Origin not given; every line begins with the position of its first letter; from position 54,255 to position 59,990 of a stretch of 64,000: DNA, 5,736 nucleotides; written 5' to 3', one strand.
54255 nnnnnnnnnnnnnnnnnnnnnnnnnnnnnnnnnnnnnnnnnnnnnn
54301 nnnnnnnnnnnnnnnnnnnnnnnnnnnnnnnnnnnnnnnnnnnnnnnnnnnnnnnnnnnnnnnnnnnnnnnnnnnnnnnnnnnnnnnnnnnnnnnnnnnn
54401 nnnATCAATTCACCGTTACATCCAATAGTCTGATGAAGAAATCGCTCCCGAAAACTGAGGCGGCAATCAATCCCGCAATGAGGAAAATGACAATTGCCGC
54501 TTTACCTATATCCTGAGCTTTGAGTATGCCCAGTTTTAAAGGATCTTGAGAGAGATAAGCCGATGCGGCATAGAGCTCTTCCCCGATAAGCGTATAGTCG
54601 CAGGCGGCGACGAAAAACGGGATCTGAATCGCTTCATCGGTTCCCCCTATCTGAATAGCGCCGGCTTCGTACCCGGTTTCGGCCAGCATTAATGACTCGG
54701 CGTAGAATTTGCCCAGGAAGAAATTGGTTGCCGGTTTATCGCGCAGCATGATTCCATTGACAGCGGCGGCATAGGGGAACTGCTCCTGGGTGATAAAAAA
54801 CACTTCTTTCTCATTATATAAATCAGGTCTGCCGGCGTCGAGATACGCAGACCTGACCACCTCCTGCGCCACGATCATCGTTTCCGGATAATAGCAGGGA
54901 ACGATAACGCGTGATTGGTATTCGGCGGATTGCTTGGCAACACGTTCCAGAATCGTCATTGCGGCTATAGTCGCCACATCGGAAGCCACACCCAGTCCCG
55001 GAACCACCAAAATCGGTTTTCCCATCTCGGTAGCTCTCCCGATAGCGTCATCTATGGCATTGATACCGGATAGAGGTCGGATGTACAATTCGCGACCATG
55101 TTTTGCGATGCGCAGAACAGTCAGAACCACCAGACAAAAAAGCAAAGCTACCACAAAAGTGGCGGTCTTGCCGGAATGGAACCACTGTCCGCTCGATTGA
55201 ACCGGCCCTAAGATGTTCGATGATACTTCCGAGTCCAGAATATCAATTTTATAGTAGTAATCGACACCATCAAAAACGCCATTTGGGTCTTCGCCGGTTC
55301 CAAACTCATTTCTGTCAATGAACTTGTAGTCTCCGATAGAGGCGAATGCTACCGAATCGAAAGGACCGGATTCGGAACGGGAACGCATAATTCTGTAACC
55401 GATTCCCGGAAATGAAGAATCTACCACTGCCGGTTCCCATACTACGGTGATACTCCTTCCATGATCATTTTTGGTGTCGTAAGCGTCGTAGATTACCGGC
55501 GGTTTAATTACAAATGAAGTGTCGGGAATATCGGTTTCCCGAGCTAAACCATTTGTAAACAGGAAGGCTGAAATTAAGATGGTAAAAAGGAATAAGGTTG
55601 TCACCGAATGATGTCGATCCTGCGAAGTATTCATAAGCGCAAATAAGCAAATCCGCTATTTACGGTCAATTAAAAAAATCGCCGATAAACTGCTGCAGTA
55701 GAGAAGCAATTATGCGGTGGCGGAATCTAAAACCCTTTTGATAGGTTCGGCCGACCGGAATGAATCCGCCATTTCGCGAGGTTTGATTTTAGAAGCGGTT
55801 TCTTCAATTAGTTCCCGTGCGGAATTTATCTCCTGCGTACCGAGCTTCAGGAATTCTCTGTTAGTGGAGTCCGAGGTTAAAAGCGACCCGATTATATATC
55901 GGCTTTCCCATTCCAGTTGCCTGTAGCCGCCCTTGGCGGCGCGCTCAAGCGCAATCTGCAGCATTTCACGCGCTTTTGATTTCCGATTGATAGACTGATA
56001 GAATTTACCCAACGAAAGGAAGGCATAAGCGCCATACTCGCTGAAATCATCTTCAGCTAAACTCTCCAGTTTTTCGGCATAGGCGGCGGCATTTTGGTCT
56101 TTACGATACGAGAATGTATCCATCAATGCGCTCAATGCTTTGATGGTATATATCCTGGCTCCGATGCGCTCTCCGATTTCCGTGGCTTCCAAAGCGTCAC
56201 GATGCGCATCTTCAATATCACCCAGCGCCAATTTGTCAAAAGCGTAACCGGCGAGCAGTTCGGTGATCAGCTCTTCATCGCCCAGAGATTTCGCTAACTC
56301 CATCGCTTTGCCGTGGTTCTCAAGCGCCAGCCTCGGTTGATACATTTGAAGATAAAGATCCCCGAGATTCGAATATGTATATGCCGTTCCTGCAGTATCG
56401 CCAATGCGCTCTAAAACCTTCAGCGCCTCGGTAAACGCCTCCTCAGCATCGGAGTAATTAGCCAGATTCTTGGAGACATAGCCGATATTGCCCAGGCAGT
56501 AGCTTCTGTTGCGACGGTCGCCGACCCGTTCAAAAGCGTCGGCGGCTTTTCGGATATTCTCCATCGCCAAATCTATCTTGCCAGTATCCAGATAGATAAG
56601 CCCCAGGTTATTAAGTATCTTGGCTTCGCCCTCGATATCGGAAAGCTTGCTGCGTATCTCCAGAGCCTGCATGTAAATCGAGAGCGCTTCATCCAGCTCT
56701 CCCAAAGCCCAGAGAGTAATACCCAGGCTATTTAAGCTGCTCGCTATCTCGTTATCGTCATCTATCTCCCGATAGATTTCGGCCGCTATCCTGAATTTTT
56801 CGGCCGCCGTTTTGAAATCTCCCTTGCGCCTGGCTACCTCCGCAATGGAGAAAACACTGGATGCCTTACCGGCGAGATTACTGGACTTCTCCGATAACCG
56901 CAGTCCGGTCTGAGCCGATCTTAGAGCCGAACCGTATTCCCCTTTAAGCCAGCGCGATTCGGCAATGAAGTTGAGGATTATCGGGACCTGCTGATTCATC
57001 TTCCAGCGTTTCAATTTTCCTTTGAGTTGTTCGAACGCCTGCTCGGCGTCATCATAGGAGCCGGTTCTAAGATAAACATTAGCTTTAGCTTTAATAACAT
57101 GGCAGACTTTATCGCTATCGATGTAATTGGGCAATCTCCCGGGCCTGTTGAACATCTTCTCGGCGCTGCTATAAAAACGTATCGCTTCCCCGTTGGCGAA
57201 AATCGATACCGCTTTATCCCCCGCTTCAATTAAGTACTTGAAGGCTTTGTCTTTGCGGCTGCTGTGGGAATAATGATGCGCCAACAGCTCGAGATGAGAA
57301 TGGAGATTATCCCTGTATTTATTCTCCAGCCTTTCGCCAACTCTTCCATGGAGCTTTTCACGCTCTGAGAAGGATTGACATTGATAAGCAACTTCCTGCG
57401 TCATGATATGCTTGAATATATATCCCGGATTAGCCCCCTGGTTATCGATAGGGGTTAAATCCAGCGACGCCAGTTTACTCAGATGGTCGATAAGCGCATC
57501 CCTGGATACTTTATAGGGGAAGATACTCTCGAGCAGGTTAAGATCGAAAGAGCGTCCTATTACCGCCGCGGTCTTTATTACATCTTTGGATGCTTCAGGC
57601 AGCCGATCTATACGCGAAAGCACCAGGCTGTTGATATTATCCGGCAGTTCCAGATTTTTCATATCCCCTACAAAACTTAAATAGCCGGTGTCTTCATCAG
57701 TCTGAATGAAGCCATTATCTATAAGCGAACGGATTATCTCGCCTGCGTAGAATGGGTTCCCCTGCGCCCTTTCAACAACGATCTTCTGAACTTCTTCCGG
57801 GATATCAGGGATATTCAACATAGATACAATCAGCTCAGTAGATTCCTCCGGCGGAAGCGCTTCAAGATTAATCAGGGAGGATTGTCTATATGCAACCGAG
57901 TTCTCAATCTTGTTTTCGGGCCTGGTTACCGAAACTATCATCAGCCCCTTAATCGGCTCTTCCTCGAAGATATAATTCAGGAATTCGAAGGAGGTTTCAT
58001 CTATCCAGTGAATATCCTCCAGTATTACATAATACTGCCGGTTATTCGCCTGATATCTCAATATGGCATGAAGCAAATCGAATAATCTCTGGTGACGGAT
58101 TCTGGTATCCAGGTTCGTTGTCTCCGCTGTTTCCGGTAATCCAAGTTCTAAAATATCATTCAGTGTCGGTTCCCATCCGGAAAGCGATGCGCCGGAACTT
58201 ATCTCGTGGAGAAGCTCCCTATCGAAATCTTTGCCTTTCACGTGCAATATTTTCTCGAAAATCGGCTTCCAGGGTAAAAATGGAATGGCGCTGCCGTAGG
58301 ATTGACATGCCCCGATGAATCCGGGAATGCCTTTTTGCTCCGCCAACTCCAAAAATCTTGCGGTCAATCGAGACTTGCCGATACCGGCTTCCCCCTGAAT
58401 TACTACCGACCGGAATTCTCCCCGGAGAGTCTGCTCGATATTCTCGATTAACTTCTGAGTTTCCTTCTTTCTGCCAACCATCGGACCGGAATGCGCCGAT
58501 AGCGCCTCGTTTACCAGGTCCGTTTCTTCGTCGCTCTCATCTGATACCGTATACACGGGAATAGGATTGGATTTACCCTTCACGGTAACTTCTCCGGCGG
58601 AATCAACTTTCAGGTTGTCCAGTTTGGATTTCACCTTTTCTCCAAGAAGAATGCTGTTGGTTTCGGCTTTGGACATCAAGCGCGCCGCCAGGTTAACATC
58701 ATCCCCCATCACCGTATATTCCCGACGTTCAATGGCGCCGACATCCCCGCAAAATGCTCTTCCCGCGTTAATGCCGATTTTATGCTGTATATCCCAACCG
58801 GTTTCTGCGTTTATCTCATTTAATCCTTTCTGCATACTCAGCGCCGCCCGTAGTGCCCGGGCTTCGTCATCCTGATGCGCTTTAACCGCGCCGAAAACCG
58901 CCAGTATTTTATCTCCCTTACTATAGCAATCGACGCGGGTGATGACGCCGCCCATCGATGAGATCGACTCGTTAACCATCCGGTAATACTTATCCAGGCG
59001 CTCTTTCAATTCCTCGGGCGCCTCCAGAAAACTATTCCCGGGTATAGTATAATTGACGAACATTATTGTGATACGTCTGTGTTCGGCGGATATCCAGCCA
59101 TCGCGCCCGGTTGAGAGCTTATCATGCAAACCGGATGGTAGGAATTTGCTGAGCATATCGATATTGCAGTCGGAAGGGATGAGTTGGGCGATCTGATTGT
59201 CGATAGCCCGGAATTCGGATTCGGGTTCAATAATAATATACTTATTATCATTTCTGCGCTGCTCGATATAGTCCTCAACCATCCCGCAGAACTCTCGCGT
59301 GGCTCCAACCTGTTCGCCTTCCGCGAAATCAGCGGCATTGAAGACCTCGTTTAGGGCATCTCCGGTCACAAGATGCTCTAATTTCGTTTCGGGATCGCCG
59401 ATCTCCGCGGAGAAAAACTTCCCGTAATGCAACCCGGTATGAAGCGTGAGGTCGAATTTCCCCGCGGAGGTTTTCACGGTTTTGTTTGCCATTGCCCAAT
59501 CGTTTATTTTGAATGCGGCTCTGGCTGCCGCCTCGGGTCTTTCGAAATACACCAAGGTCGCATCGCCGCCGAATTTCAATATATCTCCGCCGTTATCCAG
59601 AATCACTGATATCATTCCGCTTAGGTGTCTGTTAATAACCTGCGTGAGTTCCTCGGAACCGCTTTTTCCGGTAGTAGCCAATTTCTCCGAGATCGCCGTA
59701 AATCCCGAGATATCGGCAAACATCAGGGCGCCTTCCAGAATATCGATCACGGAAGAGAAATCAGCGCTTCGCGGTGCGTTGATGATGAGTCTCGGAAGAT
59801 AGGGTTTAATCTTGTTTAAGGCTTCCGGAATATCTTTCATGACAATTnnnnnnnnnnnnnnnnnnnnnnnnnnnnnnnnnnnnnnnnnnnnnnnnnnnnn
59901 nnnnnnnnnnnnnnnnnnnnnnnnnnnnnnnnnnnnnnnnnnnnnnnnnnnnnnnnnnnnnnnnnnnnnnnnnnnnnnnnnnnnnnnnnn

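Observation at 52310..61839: cAMP-signalling gene train: cNMP-binding PAS histidine kinase, tandem cyclase-STAND-TPR protein and four translationally coupled membrane proteins of unknown family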

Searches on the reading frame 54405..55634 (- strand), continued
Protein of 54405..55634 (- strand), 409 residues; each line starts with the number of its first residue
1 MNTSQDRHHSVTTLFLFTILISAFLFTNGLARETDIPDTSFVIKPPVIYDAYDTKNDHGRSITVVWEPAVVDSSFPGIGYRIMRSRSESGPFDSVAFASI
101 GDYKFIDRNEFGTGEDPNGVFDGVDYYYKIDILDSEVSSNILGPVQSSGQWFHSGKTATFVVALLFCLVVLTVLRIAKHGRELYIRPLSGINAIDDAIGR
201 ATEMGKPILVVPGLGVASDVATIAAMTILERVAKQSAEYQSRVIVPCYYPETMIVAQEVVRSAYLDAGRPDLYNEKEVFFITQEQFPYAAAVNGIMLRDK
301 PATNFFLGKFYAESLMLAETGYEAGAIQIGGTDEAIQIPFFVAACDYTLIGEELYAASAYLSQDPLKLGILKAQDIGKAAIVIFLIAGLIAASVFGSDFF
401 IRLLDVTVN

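Call 41: search_protein_families(library=pfam, proteins=[L006:8862-9947:+, L006:8291-8857:+, L006:13375-14214:+, L004:8837-9925:+, L004:8142-8819:+, L012:8346-9488:+, L014:8817-9929:+, L013:13549-14718:+, L002:8373-9899:+, L003:6204-7925:+], max_evalue=0.01)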
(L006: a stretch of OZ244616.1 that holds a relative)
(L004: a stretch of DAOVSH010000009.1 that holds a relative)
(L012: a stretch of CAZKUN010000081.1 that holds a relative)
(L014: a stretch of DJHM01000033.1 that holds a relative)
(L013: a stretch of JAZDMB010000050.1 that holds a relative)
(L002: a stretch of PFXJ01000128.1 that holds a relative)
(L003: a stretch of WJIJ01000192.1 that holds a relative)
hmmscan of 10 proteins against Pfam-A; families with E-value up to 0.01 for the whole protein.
L006:8862-9947:+ (362 aa): 4 families
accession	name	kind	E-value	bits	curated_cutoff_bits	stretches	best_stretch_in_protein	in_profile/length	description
PF01761.26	DHQ_synthase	-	5.3e-48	161.9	24.2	1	69-181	2-114/115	3-dehydroquinate synthase N-terminal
PF24621.2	DHQS_C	-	3.7e-46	157.1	27.6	1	183-327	1-144/144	3-dehydroquinate synthase C-terminal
PF13685.12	Fe-ADH_2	-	6.9e-10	39.6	28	1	18-170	2-143/149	Iron-containing alcohol dehydrogenase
PF00465.25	Fe-ADH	-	1.2e-08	35.2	31.3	1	17-133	5-131/168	Iron-containing alcohol dehydrogenase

L006:8291-8857:+ (189 aa): 9 families
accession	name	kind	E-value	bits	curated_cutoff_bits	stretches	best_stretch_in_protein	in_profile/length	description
PF01202.28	SKI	-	9.7e-46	156.2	22.1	1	17-169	1-155/159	Shikimate kinase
PF13238.12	AAA_18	-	9e-08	33.1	29.4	1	11-122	1-112/128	AAA domain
PF13671.12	AAA_33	-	0.00016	22.4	27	1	11-96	2-81/143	AAA domain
PF13401.12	AAA_22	-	0.001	19.8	27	1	9-45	6-33/130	AAA domain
PF13189.12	Cytidylate_kin2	-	0.0018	18.9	28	1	15-70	6-64/176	Cytidylate kinase-like family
PF00004.35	AAA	-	0.0021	18.9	21.2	1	11-57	1-52/131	ATPase family associated with various cellular activities (AAA)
PF02224.24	Cytidylate_kin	-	0.0027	17.9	26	0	15-42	5-32/211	Cytidylate kinase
PF13191.12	AAA_16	-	0.009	17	32.6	0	6-46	22-73/167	AAA ATPase domain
PF10662.15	PduV-EutP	-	0.009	16.3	21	0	10-42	3-34/143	Ethanolamine utilisation - propanediol utilisation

L006:13375-14214:+ (280 aa): 1 family
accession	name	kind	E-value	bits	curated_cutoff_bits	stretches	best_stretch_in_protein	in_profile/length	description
PF01261.30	AP_endonuc_2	-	2.3e-31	109.8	31.1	1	22-246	4-230/249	Xylose isomerase-like TIM barrel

L004:8837-9925:+ (363 aa): 2 families
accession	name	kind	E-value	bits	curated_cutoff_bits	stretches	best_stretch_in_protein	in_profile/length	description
PF14903.11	WG_beta_rep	-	1.9e-100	328.9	25.6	8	86-120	1-35/35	WG containing repeat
PF11525.13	CopK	-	0.00043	20.3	23.8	0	35-51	19-35/70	Copper resistance protein K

L004:8142-8819:+ (226 aa): 2 families
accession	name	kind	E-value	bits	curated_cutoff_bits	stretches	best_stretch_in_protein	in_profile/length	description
PF03544.19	TonB_C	-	1.4e-10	41.9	24.6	1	164-225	17-79/79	Gram-negative bacterial TonB protein C-terminal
PF13103.11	TonB_2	-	0.00011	22.7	22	1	146-221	7-85/85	TonB C terminal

L012:8346-9488:+ (381 aa): 2 families
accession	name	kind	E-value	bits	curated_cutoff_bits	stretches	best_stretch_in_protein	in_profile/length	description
PF00364.28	Biotin_lipoyl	-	0.00023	21.4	22.1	0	78-124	19-63/73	Biotin-requiring enzyme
PF13533.13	Biotin_lipoyl_2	-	0.00027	21.1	29.8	1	78-93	14-29/32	Biotin-lipoyl like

L014:8817-9929:+ (371 aa): 1 family
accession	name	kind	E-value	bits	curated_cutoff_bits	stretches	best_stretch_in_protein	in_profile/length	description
PF00364.28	Biotin_lipoyl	-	0.0032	17.7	22.1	0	72-117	19-62/73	Biotin-requiring enzyme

L013:13549-14718:+ (390 aa): 1 family
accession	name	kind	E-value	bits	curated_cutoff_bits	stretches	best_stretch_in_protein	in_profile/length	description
PF19119.5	DUF5803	-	0.0057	16.7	25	0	21-48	155-182/196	Family of unknown function (DUF5803)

L002:8373-9899:+ (509 aa): 1 family
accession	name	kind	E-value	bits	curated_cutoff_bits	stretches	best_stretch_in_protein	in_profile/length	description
PF13231.12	PMT_2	-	3e-12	47.5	26.1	1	64-220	2-158/160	Dolichyl-phosphate-mannose-protein mannosyltransferase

L003:6204-7925:+ (574 aa): 3 families
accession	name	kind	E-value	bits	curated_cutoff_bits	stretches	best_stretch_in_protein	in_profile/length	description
PF13517.12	FG-GAP_3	-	4.1e-31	107.8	26.9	5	246-308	1-61/61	FG-GAP-like repeat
PF18962.6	Por_Secre_tail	-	9.9e-11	42.2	27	1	497-571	2-74/75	Secretion system C-terminal sorting domain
PF01839.29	FG-GAP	-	3.2e-08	33.7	22.1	1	291-310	3-22/37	FG-GAP repeat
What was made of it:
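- Neighbours are housekeeping-type genes (call 41).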

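Call 75: search_protein_families(library=padloc, proteins=[window:54405-55634:-], max_evalue=0.01)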
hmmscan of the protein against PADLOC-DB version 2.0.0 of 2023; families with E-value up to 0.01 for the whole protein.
window:54405-55634:- (409 aa): 0 families

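Call 76: search_protein_families(library=phrogs, proteins=[window:54405-55634:-], max_evalue=0.01)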
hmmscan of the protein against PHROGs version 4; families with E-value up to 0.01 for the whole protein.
window:54405-55634:- (409 aa): 0 families

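Call 88: search_protein_families(library=pfam, proteins=[L012:8346-9488:+], max_evalue=0.01)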
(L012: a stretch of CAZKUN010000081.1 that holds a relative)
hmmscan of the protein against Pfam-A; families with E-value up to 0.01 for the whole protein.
L012:8346-9488:+ (381 aa): 2 families
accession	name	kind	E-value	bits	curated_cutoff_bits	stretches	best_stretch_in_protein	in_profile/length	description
PF00364.28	Biotin_lipoyl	-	0.00023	21.4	22.1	0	78-124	19-63/73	Biotin-requiring enzyme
PF13533.13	Biotin_lipoyl_2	-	0.00027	21.1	29.8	1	78-93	14-29/32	Biotin-lipoyl like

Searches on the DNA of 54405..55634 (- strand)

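Call 72: search_rna_families(sources=[L002, L003, L004, L005, L006, L008, L010], threshold=gathering)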
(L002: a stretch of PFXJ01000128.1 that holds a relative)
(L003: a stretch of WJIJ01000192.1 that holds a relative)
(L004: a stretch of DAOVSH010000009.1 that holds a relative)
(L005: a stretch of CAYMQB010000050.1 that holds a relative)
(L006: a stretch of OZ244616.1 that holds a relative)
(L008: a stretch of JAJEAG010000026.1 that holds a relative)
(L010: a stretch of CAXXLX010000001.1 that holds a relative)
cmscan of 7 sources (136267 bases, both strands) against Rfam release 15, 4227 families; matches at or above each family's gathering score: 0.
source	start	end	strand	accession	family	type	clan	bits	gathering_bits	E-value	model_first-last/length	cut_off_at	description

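Call 73: search_rna_families(sources=[L012, L013, L014, L018, L020, L031, L032], threshold=gathering)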
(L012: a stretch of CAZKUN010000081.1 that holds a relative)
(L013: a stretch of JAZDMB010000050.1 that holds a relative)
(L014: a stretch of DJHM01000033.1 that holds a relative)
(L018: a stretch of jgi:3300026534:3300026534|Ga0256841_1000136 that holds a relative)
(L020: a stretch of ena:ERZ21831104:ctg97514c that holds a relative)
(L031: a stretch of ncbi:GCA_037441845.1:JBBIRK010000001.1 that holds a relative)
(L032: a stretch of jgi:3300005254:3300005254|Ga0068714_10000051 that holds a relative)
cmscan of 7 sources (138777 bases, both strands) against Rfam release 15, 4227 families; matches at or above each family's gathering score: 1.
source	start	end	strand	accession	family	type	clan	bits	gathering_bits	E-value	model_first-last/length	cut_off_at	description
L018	15528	15600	+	RF00005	tRNA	Gene; tRNA;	CL00001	71.3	29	2.9e-13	1-71/71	no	tRNA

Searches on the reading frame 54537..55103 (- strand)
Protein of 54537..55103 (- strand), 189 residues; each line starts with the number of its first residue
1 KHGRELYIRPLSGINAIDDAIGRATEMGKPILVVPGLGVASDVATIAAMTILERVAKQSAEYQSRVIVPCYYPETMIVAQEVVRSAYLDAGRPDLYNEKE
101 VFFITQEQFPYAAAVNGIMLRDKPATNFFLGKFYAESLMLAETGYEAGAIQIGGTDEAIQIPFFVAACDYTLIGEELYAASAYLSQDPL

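Call 82: search_solved_structures(query=A5, max_evalue=10, show_alignments=2)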
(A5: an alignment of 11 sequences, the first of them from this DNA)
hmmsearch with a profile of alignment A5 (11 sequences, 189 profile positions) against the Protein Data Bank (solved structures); distinct sequences matched with E-value up to 10: 0.

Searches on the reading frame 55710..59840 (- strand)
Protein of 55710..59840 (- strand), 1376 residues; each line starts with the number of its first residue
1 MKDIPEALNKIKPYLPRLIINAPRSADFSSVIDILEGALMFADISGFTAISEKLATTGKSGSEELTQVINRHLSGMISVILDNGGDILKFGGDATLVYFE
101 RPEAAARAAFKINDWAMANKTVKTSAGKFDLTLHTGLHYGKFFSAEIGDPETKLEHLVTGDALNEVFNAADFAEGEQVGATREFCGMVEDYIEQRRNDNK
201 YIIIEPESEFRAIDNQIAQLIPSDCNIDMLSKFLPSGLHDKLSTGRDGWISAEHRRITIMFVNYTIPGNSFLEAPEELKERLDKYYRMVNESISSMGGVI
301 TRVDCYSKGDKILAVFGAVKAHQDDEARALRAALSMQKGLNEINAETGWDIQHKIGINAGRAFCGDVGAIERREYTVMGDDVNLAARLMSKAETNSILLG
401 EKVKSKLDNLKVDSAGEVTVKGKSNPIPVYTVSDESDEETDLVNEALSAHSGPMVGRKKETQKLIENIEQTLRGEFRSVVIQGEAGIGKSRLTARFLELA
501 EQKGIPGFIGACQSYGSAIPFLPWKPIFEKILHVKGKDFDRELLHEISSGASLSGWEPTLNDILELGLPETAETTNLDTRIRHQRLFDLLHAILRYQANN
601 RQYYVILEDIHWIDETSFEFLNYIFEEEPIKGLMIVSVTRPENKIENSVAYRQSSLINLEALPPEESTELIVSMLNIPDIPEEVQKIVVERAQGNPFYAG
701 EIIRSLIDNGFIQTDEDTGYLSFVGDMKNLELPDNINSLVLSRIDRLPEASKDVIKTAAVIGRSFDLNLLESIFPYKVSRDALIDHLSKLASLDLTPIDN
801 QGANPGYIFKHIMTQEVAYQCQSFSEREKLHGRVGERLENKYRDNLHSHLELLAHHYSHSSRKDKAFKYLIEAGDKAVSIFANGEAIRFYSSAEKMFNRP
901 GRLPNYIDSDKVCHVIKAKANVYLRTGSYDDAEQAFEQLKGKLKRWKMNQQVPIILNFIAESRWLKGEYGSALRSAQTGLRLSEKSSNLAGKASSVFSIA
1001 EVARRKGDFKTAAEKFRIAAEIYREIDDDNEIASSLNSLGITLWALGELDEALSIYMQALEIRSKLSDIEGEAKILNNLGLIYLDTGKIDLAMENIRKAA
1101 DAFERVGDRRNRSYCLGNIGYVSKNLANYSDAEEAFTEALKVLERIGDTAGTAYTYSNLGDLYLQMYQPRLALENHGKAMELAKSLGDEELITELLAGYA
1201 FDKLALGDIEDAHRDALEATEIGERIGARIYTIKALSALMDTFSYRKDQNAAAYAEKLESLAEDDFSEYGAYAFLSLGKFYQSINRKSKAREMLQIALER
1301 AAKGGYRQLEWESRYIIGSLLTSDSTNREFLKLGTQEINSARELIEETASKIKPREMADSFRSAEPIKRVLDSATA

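Call 4: search_protein_families(library=pfam, proteins=[window:55710-59840:-], max_evalue=0.1)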
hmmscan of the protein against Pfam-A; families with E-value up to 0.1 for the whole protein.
window:55710-59840:- (1376 aa): 25 families
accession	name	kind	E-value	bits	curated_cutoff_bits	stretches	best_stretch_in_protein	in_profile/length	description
PF13424.12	TPR_12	-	1.5e-32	112.1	30.1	3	998-1064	8-76/77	Tetratricopeptide repeat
PF00211.25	Guanylate_cyc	-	5.4e-26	91.7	21.9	2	253-426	5-176/183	Adenylate and Guanylate cyclase catalytic domain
PF13191.12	AAA_16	-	7e-21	75.9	32.6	1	454-636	2-167/167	AAA ATPase domain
PF13374.12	TPR_10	-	2.1e-18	66.1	27.5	2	1033-1066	2-35/42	Tetratricopeptide repeat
PF00515.34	TPR_1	-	8.4e-16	57.5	27.8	2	1033-1064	1-32/34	Tetratricopeptide repeat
PF07719.23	TPR_2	-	1.5e-14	53.2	27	1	1035-1063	3-31/34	Tetratricopeptide repeat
PF17874.7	TPR_MalT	-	6.5e-12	45.8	45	2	966-1106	14-155/336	MalT-like TPR region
PF13181.12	TPR_8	-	8.2e-11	41.6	25.7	2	1073-1101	1-29/34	Tetratricopeptide repeat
PF14938.12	SNAP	-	1.2e-10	41.8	25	1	1004-1140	46-182/282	Soluble NSF attachment protein, SNAP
PF13176.12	TPR_7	-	1.3e-09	37.8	27.9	1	1035-1068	1-34/36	Tetratricopeptide repeat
PF13432.12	TPR_16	-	4.5e-07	30.6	32.7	2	1000-1061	4-59/65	Tetratricopeptide repeat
PF10602.15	RPN7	-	7.3e-07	29.5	29.6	1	1014-1141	17-141/174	26S proteasome subunit RPN7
PF13428.12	TPR_14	-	2.1e-05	25.2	23.5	0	917-939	5-27/44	Tetratricopeptide repeat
PF13401.12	AAA_22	-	8.5e-05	23.3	27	1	477-628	6-114/130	AAA domain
PF23300.3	HEAT_Nup120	-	0.00016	22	29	0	919-943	32-56/170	Nucleoporin Nup120, HEAT repeats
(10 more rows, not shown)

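Call 5: search_protein_families(library=ncbifam, proteins=[window:55710-59840:-], max_evalue=0.1)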
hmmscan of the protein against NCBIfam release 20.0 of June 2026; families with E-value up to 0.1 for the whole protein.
window:55710-59840:- (1376 aa): 17 families
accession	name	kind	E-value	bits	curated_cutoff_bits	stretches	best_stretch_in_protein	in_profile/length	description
TIGR03903.1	TOMM_kin_cyc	equivalog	5e-72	243.3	705.75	1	252-1240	283-1265/1267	TOMM system kinase/cyclase fusion protein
NF041717.1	HaaA_phane_TPR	equivalog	7.3e-25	87.2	1125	1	954-1207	593-846/882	cyclophane-containing RiPP biosynthesis TPR protein HaaT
NF053520.1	HK_Porph_FimS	equivalog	1.1e-18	66.9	600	2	909-1135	80-306/618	sensor histidine kinase FimS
NF053617.1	SARPRegAfsRStmc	equivalog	1.6e-12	46.2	1430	1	982-1228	725-971/986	SARP-family global regulator AfsR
NF040586.1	FxSxx_TPR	equivalog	2.6e-10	39.4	300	1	912-1188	427-718/830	FxSxx-COOH system tetratricopeptide repeat protein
NF053779.1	BT3442_fam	equivalog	4.2e-10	39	940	1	947-1100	97-249/563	BT3442 family protein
NF053720.1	NsdA_fam_reg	subfamily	1.7e-09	37.7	75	2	1120-1225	208-313/432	NsdA family TPR-like regulatory protein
TIGR02521.1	type_IV_pilW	equivalog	2.2e-07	30.7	154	1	1026-1142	58-164/234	type IV pilus biogenesis/stability protein PilW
NF040959.1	MamA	equivalog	6.5e-06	25.7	200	1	1000-1182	44-202/204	magnetosome protein MamA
NF033762.1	social_mot_Tgl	equivalog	7.7e-06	25.4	225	1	1020-1095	52-122/252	social motility TPR repeat lipoprotein Tgl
NF002725.1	PRK02603.1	equivalog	8.8e-06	25.8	143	1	1003-1116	45-149/173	photosystem I assembly protein Ycf3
TIGR02795.1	tol_pal_ybgF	equivalog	0.00033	21.2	90.1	0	1245-1295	50-100/119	tol-pal system protein YbgF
NF038308.1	RNA_repair_RtcR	equivalog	0.00072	18.5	650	1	444-504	172-232/530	RNA repair transcriptional activator RtcR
NF033920.0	C39_PA2778_fam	equivalog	0.027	13.9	150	0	1038-1101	195-252/255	PA2778 family cysteine peptidase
TIGR02928.1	TIGR02928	subfamily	0.036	12.9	181.3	1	454-502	17-66/366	orc1/cdc6 family replication initiation protein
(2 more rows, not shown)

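Call 75: search_protein_families(library=padloc, proteins=[window:55710-59840:-], max_evalue=0.01)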
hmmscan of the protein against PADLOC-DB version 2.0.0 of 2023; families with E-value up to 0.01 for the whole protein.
window:55710-59840:- (1376 aa): 15 families
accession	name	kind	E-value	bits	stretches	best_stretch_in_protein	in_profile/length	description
PDLC02367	PycC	-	5.7e-21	73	2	284-410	72-195/226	-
PDLC01169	TPR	-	1.3e-19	68.6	4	1072-1165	108-200/252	TPR repeats containing protein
PDLC00734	PycC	-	2e-18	64.6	2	273-389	207-321/374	Pycsar cyclase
PDLC02370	PycC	-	7.2e-13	46.6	1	288-411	114-242/340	-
PDLC00765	PycC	-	1.7e-11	41.9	2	308-408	311-413/477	Pycsar cyclase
PDLC00766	PycC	-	8.3e-11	39.8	2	285-409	73-197/232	Pycsar cyclase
PDLC02366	PycC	-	4.6e-10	37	1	281-421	77-215/486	-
PDLC00762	PycC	-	8.7e-09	32.8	1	282-422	80-221/508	Pycsar cyclase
PDLC02369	PycC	-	1e-08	33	1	308-411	95-195/248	-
PDLC00761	PycC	-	7e-05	19.8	1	373-408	228-263/438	Pycsar cyclase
PDLC01171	TPR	-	0.00011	19.4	0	980-1066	205-286/504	TPR repeats containing protein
PDLC00764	PycC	-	0.00025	18.1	1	288-409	127-255/449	Pycsar cyclase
PDLC00767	PycC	-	0.00047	17.6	1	296-409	133-251/337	Pycsar cyclase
PDLC01993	RtcR--CARF_AAA_HTH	-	0.0035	13.9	1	454-503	182-231/523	-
PDLC00763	PycC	-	0.0065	13.9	0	308-417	102-217/268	Pycsar cyclase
